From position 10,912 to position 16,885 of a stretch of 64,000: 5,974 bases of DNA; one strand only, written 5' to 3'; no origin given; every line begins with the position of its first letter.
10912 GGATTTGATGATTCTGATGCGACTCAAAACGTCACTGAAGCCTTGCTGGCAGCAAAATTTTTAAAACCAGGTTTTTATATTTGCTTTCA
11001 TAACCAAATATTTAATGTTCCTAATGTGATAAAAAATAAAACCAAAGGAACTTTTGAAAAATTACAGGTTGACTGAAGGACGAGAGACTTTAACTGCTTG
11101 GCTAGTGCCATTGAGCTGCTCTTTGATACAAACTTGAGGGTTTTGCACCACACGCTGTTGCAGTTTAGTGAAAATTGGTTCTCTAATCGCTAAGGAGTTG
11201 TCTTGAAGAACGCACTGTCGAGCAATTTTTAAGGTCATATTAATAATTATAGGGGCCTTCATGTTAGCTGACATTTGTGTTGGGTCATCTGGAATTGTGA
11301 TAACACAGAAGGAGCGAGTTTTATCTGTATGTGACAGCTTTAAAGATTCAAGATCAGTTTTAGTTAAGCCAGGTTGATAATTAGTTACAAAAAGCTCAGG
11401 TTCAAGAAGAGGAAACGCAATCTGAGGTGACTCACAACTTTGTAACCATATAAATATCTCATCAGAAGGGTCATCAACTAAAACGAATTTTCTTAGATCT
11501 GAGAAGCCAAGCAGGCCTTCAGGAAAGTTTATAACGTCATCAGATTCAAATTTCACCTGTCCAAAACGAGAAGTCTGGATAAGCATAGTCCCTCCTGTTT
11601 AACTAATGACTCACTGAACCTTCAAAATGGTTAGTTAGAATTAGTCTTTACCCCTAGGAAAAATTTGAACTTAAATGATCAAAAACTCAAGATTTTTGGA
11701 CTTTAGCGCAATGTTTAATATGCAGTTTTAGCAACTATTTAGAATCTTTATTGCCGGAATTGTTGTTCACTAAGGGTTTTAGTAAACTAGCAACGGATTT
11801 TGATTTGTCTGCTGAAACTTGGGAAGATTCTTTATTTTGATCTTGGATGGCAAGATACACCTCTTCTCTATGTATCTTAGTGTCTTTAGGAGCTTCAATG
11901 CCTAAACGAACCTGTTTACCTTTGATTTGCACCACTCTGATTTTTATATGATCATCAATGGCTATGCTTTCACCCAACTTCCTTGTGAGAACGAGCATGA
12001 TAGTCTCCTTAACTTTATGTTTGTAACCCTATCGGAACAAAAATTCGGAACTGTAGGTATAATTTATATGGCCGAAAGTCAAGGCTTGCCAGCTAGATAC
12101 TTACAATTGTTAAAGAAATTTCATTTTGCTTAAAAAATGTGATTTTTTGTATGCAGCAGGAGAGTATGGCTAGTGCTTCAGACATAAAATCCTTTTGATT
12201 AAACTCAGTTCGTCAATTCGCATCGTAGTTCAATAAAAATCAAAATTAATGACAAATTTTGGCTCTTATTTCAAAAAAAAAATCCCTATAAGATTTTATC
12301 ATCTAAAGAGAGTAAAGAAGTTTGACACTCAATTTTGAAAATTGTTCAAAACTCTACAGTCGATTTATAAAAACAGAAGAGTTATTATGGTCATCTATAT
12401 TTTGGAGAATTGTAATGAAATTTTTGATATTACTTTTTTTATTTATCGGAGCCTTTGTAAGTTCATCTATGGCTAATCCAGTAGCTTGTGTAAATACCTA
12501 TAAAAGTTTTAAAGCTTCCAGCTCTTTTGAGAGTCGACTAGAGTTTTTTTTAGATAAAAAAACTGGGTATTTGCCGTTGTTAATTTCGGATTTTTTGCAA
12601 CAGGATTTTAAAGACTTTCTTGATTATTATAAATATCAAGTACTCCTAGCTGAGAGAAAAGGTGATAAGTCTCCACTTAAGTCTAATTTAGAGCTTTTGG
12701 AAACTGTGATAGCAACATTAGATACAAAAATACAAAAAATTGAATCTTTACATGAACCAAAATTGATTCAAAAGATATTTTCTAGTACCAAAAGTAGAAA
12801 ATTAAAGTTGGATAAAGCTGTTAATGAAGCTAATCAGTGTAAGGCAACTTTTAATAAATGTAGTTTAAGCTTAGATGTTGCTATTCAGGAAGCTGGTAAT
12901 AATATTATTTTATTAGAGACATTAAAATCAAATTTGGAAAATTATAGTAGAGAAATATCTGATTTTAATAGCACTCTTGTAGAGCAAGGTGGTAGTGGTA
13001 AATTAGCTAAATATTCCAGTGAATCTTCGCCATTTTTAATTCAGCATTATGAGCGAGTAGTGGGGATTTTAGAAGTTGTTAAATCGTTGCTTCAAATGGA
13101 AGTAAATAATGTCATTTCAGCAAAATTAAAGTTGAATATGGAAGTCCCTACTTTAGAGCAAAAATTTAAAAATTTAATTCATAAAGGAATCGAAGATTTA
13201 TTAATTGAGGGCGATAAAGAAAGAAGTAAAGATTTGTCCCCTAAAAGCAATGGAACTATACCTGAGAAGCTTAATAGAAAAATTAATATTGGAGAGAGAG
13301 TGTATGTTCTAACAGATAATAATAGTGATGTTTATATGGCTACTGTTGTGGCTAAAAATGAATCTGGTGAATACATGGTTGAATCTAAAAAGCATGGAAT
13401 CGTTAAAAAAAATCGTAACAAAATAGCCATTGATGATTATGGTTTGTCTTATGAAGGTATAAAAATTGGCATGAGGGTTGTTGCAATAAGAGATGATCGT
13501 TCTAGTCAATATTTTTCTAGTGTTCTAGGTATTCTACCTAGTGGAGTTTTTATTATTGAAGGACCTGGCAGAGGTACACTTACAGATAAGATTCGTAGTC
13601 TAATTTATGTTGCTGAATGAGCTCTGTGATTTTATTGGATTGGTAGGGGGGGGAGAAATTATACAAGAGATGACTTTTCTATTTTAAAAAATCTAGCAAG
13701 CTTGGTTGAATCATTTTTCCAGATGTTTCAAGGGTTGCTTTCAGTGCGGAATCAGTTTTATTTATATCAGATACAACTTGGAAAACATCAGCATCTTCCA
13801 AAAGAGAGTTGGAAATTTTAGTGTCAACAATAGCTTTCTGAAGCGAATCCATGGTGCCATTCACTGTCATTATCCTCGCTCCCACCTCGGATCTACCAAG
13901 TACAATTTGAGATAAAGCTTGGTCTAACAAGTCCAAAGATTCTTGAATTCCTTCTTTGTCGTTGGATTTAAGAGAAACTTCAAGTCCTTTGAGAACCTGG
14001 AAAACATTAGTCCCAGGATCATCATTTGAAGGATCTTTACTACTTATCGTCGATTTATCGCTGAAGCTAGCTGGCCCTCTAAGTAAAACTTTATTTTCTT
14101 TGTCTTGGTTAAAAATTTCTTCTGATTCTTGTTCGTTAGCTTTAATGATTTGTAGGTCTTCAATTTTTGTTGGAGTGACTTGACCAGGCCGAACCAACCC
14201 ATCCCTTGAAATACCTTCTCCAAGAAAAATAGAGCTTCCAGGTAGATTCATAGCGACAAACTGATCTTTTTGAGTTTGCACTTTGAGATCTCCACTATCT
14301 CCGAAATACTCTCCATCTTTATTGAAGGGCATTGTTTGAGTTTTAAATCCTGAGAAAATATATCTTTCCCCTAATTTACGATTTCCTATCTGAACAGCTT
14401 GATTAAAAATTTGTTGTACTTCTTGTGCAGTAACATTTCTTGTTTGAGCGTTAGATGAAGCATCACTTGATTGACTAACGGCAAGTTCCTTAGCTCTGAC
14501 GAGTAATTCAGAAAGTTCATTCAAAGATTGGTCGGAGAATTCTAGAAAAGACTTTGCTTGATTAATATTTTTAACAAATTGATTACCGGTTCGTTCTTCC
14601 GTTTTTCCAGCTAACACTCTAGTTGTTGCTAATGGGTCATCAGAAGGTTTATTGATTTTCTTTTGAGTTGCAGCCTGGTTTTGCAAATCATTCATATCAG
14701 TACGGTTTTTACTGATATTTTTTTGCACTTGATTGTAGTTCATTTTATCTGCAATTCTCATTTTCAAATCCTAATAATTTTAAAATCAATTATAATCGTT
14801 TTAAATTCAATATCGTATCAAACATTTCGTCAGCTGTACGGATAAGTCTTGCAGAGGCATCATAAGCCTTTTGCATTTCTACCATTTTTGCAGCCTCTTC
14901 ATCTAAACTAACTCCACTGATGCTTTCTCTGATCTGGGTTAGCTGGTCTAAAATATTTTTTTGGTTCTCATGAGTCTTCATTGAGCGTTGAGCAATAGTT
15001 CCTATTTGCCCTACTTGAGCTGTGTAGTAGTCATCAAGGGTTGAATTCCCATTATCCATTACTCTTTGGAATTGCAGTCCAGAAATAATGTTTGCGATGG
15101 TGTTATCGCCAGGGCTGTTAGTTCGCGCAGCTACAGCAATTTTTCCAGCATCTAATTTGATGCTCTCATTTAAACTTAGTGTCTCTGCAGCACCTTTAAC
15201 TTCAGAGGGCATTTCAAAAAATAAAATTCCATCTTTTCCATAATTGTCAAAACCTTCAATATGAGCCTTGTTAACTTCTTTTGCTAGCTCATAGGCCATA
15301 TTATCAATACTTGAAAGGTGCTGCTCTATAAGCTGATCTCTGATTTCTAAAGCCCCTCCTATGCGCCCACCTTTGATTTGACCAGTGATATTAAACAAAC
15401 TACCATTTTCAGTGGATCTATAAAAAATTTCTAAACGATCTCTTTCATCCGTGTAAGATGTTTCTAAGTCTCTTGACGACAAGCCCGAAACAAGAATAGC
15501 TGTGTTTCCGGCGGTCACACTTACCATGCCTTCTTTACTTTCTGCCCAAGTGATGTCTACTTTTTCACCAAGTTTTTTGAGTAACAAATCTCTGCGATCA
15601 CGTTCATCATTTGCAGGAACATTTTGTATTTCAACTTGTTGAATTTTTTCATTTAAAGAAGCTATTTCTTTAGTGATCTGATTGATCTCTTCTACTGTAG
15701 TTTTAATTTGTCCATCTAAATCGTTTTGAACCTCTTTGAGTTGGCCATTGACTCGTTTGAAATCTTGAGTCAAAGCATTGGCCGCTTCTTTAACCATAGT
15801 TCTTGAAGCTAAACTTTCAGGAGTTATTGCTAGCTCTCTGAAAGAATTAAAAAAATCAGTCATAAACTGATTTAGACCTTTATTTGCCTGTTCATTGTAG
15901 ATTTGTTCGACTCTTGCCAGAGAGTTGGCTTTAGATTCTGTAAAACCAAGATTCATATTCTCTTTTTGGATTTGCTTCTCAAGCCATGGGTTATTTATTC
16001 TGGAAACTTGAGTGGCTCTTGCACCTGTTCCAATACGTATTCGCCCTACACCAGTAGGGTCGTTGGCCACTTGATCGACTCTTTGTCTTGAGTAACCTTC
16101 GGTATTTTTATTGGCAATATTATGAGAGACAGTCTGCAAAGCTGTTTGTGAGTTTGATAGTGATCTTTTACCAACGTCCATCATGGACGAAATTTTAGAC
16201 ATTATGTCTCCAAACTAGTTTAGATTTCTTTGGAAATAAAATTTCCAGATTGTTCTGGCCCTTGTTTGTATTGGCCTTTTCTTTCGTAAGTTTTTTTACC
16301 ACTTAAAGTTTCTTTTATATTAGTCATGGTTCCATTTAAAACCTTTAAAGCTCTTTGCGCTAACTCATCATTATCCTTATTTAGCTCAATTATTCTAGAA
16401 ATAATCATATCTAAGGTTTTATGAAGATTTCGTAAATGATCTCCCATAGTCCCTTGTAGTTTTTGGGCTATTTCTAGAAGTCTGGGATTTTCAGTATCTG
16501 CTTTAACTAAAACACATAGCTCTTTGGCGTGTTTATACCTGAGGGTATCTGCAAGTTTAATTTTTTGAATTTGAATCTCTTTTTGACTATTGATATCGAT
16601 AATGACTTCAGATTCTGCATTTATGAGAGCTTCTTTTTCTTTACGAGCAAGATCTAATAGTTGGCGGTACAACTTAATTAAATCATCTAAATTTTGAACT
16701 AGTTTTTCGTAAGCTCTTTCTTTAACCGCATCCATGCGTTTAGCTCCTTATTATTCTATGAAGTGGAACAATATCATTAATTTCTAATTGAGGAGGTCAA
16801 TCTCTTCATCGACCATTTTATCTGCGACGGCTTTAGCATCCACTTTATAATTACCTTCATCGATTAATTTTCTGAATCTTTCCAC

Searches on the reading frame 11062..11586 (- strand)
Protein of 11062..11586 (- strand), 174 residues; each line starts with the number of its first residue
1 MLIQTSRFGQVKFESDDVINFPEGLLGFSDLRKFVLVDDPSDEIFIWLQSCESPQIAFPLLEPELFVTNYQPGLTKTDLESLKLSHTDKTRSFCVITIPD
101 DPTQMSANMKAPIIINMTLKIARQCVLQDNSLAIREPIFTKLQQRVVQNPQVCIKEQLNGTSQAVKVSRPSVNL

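Call 6: search_protein_families(library=pfam, proteins=[window:11062-11586:-], max_evalue=0.001)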
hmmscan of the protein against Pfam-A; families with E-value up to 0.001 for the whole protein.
window:11062-11586:- (174 aa): 1 family
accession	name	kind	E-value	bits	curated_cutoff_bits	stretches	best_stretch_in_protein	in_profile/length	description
PF02623.20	FliW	-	1.2e-36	125.7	25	1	19-138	1-122/122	FliW protein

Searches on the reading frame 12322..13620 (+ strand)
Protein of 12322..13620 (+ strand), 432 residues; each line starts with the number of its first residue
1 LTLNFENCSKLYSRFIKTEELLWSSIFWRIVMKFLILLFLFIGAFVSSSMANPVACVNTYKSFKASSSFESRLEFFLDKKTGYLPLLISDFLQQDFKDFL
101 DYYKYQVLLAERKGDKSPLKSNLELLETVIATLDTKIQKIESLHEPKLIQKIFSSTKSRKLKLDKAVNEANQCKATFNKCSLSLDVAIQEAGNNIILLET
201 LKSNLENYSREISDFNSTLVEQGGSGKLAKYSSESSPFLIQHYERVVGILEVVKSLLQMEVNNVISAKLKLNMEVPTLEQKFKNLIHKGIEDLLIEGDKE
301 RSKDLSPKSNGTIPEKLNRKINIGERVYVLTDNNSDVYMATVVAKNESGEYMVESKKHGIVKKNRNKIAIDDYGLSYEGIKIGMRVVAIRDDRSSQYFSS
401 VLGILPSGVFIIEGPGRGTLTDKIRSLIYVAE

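Call 3: search_protein_families(library=pfam, proteins=[window:12322-13620:+], max_evalue=0.01)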
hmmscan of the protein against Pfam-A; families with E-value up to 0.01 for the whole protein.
window:12322-13620:+ (432 aa): 1 family
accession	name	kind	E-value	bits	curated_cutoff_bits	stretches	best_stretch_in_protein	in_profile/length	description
PF19903.4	DUF6376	-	0.008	16.9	27.3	0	123-172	33-82/116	Family of unknown function (DUF6376)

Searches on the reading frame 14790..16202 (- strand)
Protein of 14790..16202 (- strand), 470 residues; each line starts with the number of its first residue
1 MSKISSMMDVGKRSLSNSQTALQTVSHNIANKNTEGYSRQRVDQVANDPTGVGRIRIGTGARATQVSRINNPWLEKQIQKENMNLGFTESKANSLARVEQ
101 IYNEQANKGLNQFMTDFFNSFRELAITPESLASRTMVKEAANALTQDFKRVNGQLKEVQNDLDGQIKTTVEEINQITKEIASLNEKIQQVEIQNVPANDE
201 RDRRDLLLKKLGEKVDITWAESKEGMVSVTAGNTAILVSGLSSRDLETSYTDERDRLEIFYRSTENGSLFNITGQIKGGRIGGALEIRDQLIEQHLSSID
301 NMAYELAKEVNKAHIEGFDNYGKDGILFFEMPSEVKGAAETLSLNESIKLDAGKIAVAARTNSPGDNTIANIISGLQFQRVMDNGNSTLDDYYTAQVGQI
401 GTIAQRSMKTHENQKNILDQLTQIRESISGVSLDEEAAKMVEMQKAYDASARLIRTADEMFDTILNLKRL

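Call 3: search_protein_families(library=pfam, proteins=[window:14790-16202:-], max_evalue=0.01)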
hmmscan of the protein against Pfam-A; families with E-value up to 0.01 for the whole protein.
window:14790-16202:- (470 aa): 4 families
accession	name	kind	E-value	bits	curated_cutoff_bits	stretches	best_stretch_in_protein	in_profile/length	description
PF22638.1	FlgK_D1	-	2.2e-59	201.3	28.6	1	95-329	1-233/233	Flagellar hook-associated protein FlgK helical domain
PF06429.18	Flg_bbr_C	-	2e-12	46.8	23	1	428-467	7-46/46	Flagellar basal body rod FlgEFG protein C-terminal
PF00460.25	Flg_bb_rod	-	1.4e-05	25.4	20.7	1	8-37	1-30/31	Flagella basal body rod protein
PF04691.17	ApoC-I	-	0.0022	18.2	28.3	1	143-175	3-35/61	Apolipoprotein C-I (ApoC-1)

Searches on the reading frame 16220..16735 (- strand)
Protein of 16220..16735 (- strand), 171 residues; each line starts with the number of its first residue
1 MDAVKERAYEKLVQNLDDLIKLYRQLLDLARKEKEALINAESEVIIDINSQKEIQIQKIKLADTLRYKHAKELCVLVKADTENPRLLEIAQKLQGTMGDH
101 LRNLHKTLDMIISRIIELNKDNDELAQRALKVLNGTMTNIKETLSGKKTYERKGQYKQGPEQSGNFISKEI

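Call 3: search_protein_families(library=pfam, proteins=[window:16220-16735:-], max_evalue=0.01)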
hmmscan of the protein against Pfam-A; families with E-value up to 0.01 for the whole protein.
window:16220-16735:- (171 aa): 3 families
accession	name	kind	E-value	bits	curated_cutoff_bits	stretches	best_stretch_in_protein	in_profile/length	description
PF05130.17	FlgN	-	1.2e-20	74.9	30.5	1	9-157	3-146/147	FlgN protein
PF08359.16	TetR_C_4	-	0.0021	18.6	21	1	88-146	21-79/133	YsiA-like protein, C-terminal region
PF11362.14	DUF3161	-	0.0086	16.6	25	0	15-70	25-78/83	Protein of unknown function (DUF3161)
